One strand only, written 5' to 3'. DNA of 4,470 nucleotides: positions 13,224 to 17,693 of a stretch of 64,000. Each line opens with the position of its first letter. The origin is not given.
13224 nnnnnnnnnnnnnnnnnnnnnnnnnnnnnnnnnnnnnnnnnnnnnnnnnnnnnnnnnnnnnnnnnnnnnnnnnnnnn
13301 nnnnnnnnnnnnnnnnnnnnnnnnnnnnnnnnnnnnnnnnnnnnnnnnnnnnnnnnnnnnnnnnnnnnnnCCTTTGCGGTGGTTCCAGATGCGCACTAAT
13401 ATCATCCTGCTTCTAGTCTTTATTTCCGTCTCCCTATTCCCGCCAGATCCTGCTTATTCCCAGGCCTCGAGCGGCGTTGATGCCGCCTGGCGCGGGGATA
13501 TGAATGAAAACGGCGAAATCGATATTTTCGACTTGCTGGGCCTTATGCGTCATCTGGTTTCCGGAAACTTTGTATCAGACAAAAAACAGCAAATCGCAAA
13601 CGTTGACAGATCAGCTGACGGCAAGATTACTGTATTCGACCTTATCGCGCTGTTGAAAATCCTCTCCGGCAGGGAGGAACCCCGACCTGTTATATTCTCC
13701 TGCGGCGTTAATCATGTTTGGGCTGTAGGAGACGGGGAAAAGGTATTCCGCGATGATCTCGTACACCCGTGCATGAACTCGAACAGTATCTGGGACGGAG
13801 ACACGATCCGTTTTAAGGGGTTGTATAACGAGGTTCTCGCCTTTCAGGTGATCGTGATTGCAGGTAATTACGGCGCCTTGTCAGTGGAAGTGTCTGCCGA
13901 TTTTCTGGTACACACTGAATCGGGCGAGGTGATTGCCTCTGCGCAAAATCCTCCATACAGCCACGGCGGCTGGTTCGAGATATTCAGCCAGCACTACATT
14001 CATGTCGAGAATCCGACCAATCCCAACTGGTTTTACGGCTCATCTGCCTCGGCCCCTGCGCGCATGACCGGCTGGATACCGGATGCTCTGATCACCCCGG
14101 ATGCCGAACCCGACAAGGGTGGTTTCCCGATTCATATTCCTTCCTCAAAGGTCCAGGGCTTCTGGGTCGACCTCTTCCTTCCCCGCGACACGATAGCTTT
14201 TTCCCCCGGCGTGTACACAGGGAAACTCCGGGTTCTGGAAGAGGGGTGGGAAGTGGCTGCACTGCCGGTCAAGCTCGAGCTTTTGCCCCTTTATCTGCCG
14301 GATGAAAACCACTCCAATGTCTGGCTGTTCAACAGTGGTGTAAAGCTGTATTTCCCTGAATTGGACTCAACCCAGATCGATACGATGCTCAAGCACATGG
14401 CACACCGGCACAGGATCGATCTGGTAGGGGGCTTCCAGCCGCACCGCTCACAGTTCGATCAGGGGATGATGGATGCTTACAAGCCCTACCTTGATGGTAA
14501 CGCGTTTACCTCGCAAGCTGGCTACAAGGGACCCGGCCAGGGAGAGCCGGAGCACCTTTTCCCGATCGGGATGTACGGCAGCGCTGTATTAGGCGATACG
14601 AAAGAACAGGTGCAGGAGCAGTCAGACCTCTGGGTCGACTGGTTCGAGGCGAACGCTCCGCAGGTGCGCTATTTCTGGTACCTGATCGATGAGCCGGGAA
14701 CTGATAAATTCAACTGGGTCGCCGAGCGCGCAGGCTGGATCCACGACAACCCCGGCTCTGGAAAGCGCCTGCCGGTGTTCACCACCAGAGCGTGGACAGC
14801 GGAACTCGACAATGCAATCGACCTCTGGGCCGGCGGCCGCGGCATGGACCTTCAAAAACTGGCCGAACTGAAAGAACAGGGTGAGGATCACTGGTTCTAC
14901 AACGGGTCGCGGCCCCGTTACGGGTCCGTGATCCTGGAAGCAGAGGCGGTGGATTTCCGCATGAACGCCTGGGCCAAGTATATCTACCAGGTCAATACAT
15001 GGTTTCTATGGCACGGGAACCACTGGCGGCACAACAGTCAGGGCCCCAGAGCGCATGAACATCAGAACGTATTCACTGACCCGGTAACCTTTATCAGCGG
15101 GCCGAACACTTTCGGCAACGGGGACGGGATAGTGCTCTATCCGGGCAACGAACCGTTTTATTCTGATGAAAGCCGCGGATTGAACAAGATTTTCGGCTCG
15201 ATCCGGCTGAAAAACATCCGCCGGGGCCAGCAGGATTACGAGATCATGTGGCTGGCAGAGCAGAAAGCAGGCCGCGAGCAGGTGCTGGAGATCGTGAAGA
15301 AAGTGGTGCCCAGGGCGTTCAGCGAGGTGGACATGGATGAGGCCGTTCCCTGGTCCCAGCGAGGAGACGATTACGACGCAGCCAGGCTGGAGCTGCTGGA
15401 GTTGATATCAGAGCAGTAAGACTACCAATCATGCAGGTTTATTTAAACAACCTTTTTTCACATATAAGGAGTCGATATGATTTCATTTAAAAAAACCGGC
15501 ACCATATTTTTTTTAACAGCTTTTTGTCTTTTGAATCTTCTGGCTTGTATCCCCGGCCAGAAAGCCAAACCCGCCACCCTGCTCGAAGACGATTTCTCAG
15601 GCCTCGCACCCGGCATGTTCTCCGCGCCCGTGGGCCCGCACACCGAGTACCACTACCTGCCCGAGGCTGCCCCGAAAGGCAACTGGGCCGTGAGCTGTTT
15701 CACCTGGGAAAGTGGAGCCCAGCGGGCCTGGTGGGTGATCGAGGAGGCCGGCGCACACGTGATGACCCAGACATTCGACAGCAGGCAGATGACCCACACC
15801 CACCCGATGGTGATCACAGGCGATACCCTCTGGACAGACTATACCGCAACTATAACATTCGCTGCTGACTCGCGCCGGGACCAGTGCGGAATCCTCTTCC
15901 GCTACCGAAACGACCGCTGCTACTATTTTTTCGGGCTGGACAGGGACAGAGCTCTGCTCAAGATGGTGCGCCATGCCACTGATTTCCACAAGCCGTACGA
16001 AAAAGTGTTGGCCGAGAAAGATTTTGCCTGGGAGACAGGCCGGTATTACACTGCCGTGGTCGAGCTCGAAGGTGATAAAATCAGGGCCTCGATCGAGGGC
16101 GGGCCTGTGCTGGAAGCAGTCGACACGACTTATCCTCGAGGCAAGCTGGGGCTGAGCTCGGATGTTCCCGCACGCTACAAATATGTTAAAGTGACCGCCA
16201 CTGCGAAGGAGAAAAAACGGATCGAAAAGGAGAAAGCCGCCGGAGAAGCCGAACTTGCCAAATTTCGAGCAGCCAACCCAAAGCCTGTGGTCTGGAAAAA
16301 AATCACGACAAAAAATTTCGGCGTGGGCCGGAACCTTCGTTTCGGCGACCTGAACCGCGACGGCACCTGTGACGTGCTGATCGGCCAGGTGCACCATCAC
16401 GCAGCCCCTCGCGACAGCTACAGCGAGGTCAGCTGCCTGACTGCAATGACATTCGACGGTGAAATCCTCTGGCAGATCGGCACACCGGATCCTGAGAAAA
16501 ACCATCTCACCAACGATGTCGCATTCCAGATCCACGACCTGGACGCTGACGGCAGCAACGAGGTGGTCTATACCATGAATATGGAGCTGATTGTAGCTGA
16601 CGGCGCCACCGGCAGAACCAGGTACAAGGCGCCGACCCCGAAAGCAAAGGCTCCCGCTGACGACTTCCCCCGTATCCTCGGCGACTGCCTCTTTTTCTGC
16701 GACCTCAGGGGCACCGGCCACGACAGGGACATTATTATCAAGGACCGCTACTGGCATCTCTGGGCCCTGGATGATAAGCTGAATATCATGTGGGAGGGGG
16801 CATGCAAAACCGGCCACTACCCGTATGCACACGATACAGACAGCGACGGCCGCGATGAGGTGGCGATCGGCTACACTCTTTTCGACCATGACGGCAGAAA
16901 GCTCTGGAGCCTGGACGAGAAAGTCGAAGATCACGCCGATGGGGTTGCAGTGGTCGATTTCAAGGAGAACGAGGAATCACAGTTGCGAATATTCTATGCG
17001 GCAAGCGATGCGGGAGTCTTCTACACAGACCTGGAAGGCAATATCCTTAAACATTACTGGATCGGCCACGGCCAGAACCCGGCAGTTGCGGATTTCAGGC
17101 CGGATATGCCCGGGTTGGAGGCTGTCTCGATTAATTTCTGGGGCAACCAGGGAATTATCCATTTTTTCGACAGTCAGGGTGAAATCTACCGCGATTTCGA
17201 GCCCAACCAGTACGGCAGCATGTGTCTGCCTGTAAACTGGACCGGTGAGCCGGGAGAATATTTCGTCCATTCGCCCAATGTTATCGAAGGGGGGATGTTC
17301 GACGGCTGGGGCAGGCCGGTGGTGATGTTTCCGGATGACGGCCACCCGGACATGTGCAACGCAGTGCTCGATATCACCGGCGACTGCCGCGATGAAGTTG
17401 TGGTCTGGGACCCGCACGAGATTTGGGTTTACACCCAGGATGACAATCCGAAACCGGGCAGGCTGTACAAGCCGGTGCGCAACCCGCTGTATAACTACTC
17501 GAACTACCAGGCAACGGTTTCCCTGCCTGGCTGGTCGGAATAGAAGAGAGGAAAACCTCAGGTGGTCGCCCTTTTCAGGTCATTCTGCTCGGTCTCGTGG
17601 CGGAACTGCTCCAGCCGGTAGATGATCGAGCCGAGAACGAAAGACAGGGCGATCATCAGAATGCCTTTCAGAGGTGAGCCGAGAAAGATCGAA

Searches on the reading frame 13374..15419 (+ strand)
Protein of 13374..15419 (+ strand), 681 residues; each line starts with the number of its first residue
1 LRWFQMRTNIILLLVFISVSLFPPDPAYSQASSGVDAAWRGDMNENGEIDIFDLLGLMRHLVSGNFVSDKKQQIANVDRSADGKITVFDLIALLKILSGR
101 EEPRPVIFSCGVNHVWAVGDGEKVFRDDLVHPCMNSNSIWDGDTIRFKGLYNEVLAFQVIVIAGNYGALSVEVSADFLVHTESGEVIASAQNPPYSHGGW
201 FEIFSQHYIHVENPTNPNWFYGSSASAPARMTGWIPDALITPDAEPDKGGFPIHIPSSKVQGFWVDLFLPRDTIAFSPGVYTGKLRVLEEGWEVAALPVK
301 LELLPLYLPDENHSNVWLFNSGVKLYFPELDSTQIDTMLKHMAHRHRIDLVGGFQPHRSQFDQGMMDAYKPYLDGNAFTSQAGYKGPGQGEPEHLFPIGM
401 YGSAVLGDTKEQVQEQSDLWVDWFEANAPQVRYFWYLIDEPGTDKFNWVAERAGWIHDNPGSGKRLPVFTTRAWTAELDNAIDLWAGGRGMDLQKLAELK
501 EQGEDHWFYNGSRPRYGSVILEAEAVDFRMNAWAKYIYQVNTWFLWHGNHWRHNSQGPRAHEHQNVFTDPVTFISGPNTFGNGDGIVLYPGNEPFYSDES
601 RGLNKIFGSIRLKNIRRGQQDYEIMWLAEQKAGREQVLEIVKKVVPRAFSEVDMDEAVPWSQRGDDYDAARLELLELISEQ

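Call 13: search_protein_families(library=pfam, proteins=[window:13374-15419:+], max_evalue=0.001)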
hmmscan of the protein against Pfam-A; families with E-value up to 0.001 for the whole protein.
window:13374-15419:+ (681 aa): 2 families
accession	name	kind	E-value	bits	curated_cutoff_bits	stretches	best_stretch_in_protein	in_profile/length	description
PF13320.12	GH123_cat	-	1.8e-05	24.7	23.1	1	494-625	214-321/324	Glycoside hydrolase 123, catalytic domain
PF00404.24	Dockerin_1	-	2.1e-05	25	22.9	1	41-95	2-54/57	Dockerin type I domain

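Call 79: search_solved_structures(query=window:13374-15416:+, max_evalue=1)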
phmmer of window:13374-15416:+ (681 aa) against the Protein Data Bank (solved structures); distinct sequences matched with E-value up to 1: 12.
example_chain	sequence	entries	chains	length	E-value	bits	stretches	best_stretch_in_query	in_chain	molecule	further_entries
8k2f_A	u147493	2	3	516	3.8e-08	35.2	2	579-650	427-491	Oligosaccharide-releasing beta-N-acetylgalactosaminidase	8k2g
8k2j_A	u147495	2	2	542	0.0001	23.9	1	474-679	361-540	Oligosaccharide/Monosaccharide-releasing beta-N-acetylgalactosaminidase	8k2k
8k2h_B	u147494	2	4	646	0.00058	21.4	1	555-644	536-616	Oligosaccharide/Monosaccharide-releasing beta-N-acetylhexosaminidase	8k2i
2vn6_B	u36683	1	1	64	0.014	16.8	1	41-99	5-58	ENDOGLUCANASE A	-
8x39_A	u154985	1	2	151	0.027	15.9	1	41-101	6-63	Serine protease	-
8x3a_A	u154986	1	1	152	0.027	15.9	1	41-101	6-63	Serine protease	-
4fl4_A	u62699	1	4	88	0.043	15.2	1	31-97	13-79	Glycoside hydrolase family 9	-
2vn5_B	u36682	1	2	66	0.089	14.2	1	41-101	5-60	ENDOGLUCANASE A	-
5lxv_B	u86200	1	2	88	0.16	13.3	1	37-106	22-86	Carbohydrate-binding protein WP_009985128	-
5d43_A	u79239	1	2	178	0.17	13.2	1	41-96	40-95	Centrin-1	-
3ul4_B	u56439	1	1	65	0.57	11.5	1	40-99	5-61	Cellulosome enzyme, dockerin type I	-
3e3r_A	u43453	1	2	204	0.95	10.8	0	33-104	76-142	Calcyphosin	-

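Call 109: search_protein_families(library=ncbifam, proteins=[window:13374-15419:+], max_evalue=0.01)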
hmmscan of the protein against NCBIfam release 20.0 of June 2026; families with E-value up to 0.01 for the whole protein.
window:13374-15419:+ (681 aa): 0 families

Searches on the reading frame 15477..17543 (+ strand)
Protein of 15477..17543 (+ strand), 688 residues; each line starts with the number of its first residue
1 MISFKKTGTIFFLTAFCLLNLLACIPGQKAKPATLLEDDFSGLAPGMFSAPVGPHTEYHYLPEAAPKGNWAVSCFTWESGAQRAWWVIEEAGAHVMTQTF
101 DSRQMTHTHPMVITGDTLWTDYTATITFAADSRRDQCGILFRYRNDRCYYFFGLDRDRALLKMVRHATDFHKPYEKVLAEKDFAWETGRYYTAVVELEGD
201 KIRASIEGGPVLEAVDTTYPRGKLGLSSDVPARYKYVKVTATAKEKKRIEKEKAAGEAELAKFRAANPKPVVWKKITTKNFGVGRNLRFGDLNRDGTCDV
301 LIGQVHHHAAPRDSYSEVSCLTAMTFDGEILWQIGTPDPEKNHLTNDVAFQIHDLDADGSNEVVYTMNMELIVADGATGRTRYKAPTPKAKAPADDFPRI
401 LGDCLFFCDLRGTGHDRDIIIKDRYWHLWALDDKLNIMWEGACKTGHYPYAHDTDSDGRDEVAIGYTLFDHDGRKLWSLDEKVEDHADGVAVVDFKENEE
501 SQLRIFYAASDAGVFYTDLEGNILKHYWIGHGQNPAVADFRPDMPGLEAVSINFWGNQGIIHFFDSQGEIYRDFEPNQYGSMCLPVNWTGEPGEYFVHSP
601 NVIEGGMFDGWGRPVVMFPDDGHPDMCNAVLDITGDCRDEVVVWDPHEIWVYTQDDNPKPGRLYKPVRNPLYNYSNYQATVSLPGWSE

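Call 13: search_protein_families(library=pfam, proteins=[window:15477-17543:+], max_evalue=0.001)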
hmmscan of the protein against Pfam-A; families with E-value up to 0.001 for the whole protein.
window:15477-17543:+ (688 aa): 3 families
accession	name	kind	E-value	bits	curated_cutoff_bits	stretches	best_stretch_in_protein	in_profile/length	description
PF21348.3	RGL11_C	-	3.3e-10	39.8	27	1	427-672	216-459/490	Rhamnogalacturonan lyase family 11, C-terminal domain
PF13517.12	FG-GAP_3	-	4.7e-07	30.7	26.9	0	632-657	1-26/61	FG-GAP-like repeat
PF06439.18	3keto-disac_hyd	-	0.00042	20.8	26.8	1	86-239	26-186/187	3-keto-disaccharide hydrolase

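Call 78: search_solved_structures(query=window:15477-17540:+, max_evalue=1)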
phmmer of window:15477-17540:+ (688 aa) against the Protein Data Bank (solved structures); distinct sequences matched with E-value up to 1: 5.
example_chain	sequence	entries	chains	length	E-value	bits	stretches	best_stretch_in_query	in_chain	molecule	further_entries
2z8r_A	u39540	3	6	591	0.00028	22.3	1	427-672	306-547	YesW protein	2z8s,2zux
4cag_A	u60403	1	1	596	0.00034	22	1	428-479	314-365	POLYSACCHARIDE LYASE FAMILY 11 PROTEIN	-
4azz_A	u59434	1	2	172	0.024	15.9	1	122-232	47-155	LEVANASE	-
4b1l_A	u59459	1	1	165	0.027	15.7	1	122-228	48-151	LEVANASE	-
4b1m_A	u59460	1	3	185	0.035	15.3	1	122-228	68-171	LEVANASE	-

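Call 109: search_protein_families(library=ncbifam, proteins=[window:15477-17543:+], max_evalue=0.01)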
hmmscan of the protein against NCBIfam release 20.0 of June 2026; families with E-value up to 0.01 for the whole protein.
window:15477-17543:+ (688 aa): 0 families
